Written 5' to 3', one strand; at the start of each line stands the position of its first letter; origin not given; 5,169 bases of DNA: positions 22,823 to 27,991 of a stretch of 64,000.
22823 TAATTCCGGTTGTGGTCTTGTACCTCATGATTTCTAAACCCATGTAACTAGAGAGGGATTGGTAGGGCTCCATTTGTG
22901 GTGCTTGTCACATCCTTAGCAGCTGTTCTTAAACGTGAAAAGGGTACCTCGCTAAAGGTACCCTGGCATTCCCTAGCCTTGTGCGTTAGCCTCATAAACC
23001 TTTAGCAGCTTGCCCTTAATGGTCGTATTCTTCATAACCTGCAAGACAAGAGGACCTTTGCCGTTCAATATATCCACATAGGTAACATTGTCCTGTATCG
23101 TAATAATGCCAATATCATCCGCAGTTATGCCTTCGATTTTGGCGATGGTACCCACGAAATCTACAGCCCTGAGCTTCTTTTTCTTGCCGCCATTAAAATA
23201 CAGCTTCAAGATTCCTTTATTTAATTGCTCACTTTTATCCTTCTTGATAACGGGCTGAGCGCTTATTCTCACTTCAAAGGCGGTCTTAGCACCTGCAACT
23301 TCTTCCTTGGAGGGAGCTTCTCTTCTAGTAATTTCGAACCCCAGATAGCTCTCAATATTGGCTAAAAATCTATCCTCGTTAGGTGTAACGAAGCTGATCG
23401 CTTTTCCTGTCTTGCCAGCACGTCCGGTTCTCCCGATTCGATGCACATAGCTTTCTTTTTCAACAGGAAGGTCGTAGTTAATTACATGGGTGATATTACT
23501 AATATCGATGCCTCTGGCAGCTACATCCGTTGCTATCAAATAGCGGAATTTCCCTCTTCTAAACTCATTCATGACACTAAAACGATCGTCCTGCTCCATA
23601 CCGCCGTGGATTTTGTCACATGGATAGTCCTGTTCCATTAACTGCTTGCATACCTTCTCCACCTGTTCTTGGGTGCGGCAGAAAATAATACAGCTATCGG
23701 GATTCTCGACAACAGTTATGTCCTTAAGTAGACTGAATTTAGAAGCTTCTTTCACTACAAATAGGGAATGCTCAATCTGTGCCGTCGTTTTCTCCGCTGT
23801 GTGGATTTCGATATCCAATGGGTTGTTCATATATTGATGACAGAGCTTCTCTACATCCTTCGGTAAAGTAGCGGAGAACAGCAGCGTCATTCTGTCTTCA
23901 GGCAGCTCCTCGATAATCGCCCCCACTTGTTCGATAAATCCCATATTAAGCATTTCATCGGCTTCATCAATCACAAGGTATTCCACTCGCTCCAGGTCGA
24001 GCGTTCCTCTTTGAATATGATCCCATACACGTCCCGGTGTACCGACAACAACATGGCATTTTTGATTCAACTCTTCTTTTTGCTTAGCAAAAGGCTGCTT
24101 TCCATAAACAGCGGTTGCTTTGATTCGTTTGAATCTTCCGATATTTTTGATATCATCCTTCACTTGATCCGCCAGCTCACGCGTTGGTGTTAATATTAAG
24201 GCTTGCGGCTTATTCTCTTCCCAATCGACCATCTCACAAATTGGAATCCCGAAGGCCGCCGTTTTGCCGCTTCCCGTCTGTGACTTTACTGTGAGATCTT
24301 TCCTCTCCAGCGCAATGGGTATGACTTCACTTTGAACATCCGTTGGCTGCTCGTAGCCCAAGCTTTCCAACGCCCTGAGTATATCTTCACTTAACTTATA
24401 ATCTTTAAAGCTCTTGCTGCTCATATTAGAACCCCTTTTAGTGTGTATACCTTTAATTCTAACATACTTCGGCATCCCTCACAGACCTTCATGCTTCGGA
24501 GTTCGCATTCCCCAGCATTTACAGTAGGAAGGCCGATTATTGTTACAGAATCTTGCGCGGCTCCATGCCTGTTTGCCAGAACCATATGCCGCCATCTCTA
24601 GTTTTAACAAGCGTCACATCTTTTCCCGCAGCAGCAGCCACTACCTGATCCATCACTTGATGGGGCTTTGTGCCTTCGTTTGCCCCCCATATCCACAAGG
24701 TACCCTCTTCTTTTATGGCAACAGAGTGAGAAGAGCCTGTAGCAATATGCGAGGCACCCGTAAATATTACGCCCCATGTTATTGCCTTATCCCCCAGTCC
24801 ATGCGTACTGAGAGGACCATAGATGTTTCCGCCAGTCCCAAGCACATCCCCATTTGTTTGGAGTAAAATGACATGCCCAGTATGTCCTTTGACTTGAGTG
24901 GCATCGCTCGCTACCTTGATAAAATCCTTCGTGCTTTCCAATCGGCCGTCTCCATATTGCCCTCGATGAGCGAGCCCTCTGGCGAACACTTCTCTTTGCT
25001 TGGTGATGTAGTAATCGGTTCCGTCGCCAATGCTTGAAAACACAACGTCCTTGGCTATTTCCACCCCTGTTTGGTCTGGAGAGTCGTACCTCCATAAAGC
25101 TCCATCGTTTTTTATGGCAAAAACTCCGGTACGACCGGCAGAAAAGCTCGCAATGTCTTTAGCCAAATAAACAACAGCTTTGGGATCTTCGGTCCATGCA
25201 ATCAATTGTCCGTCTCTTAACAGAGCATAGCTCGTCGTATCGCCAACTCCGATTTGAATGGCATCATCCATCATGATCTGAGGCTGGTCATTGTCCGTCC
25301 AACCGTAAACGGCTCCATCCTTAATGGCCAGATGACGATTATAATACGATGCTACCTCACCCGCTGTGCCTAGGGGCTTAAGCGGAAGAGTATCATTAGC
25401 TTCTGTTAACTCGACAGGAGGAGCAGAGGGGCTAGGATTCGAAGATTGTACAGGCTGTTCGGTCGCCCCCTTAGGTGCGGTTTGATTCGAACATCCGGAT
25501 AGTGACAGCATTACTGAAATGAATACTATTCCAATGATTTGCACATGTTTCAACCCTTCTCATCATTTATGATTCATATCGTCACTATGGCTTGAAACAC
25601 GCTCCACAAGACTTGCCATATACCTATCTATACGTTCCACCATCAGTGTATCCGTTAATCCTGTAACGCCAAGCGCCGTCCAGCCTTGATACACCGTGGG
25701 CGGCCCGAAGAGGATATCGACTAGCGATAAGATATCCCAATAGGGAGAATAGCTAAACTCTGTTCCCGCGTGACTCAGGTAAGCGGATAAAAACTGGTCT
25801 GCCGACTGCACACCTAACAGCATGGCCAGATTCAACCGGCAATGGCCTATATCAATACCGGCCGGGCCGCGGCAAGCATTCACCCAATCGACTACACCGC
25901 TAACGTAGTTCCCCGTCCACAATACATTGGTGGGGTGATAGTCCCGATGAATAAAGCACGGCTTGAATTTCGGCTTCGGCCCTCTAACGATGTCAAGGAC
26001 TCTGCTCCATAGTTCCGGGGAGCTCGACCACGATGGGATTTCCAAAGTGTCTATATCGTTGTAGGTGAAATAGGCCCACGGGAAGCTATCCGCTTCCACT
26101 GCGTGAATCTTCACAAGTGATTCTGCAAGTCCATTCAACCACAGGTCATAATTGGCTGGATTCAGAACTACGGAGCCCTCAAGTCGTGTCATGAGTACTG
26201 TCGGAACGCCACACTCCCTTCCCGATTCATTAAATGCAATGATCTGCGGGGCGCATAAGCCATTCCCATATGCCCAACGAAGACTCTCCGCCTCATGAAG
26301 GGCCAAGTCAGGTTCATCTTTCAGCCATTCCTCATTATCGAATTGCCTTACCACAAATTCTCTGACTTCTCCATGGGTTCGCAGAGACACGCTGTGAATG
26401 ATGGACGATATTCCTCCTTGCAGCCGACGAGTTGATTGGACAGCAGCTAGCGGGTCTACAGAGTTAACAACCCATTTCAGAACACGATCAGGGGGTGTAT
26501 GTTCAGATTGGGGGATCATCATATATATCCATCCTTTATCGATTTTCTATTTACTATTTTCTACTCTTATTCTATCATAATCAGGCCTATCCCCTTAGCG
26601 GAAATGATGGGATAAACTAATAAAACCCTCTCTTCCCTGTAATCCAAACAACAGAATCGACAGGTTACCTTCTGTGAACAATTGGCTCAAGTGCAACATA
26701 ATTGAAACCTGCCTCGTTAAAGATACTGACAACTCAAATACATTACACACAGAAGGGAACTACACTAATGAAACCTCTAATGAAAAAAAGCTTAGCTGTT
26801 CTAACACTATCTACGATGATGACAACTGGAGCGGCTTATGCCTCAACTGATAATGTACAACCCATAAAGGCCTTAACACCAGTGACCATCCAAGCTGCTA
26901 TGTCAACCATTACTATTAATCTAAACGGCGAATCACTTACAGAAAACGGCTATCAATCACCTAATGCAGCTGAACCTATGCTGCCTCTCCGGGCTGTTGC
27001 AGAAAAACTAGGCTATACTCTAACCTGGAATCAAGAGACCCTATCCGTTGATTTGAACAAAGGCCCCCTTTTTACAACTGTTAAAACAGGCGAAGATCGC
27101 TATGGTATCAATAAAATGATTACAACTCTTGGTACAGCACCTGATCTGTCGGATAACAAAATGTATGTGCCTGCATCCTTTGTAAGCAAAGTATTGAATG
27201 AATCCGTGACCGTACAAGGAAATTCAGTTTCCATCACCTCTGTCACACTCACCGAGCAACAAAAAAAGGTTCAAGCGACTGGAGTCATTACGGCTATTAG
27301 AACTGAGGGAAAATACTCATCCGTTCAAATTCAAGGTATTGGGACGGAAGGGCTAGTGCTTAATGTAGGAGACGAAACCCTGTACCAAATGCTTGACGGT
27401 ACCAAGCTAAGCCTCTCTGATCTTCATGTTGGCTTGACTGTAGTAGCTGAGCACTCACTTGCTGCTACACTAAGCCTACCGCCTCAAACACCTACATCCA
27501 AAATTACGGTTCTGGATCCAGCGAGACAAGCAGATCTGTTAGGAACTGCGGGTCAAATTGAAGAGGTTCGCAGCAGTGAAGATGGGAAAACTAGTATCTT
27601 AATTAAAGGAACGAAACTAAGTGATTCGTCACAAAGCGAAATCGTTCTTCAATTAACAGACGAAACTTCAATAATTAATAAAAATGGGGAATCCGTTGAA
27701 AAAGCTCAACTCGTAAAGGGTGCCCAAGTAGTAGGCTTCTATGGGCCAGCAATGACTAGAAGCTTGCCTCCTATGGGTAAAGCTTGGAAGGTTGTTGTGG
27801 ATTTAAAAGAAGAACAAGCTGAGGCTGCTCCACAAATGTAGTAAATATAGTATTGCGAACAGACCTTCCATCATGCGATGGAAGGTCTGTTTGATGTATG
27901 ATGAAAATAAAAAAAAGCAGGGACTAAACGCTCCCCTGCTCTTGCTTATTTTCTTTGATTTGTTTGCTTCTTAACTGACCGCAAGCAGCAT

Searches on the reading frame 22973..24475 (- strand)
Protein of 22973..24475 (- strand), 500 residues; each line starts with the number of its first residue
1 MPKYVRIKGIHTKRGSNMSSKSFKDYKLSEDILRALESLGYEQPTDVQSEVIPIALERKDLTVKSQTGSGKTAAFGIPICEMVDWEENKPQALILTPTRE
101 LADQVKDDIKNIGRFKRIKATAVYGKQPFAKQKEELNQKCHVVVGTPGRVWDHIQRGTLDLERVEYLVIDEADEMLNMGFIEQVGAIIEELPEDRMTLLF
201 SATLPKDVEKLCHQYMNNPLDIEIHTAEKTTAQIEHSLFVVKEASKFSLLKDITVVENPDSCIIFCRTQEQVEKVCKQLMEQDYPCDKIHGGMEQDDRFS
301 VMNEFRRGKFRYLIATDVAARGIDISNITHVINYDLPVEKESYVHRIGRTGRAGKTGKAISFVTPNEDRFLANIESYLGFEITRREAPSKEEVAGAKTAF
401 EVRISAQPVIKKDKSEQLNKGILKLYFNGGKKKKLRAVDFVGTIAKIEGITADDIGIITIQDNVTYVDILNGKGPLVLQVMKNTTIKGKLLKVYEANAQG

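Call 32: search_protein_families(library=pfam, proteins=[window:22973-24475:-], max_evalue=0.001)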
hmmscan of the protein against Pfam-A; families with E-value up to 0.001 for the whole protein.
window:22973-24475:- (500 aa): 4 families
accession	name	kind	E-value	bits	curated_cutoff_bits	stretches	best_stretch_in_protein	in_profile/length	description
PF00270.35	DEAD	-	9.4e-51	172.3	26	1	45-210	1-166/167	DEAD/DEAH box helicase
PF00271.37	Helicase_C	-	4.3e-37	127.2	23.5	1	246-354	2-110/110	Helicase conserved C-terminal domain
PF03880.21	DbpA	-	2.1e-19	69.8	25.6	1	425-493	2-70/72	DbpA RNA binding domain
PF04851.21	ResIII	-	6.8e-11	42.8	22.5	1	57-205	22-163/164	Type III restriction enzyme, res subunit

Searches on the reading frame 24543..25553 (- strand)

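Call 32: search_protein_families(library=pfam, proteins=[window:24543-25553:-], max_evalue=0.001)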
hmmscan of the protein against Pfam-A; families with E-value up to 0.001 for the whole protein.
window:24543-25553:- (336 aa): 2 families
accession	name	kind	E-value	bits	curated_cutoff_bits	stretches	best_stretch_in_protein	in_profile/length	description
PF25390.1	WD40_RLD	-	2.9e-18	66.8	150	1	64-293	91-326/363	RCC1-like domain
PF13540.12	RCC1_2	-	2.8e-14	52.8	22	1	269-293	3-27/30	Regulator of chromosome condensation (RCC1) repeat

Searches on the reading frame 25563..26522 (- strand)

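Call 32: search_protein_families(library=pfam, proteins=[window:25563-26522:-], max_evalue=0.001)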
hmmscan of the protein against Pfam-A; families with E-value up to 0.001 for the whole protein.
window:25563-26522:- (319 aa): 1 family
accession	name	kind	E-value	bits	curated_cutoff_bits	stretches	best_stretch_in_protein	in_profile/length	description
PF01636.29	APH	-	1.9e-29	103.5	23.2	1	42-252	10-231/239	Phosphotransferase enzyme family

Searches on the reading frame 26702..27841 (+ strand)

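Call 32: search_protein_families(library=pfam, proteins=[window:26702-27841:+], max_evalue=0.001)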
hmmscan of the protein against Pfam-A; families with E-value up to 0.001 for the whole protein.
window:26702-27841:+ (379 aa): 1 family
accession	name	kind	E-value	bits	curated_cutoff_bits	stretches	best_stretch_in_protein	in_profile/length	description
PF07833.16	Cu_amine_oxidN1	-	8.3e-16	58.3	24.2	1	91-178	19-106/108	Copper amine oxidase N-terminal domain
